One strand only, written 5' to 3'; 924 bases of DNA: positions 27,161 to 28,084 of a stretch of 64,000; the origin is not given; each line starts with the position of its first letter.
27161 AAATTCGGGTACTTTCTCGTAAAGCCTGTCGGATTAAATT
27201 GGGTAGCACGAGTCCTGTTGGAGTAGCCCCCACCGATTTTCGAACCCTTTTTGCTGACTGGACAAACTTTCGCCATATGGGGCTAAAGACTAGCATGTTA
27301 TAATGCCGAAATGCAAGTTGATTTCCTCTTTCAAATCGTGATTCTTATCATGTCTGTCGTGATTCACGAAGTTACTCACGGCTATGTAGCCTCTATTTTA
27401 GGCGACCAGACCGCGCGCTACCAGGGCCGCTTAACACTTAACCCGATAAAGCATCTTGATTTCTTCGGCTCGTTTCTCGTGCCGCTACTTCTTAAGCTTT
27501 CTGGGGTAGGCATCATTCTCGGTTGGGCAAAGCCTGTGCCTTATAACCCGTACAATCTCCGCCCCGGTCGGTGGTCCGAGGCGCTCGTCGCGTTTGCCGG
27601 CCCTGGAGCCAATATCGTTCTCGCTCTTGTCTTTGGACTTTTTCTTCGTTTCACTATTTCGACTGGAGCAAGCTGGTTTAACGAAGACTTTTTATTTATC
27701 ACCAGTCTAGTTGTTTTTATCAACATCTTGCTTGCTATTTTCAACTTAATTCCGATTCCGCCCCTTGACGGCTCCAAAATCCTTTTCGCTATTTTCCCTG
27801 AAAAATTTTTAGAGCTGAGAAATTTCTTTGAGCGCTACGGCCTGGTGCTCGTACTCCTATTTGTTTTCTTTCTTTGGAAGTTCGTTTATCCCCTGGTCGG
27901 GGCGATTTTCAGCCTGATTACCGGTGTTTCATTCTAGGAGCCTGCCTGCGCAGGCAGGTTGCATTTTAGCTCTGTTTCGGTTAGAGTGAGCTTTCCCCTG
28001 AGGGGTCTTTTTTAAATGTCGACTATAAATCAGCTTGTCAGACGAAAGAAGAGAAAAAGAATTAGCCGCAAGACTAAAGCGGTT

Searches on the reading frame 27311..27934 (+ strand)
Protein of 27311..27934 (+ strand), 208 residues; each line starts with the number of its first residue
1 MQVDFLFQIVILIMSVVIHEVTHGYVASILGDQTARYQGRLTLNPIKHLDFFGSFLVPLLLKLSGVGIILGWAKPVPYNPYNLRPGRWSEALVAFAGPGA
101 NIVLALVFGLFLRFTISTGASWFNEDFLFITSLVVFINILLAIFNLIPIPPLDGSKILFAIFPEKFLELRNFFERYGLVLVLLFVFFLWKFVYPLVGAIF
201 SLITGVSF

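Call 68: search_protein_families(library=pfam, proteins=[window:27311-27934:+], max_evalue=0.001)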
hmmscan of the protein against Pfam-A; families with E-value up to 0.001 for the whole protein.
window:27311-27934:+ (208 aa): 1 family
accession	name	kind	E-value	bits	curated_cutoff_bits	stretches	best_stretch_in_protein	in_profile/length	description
PF02163.28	Peptidase_M50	-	2.1e-17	63.6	27.2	2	121-183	154-220/221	Peptidase family M50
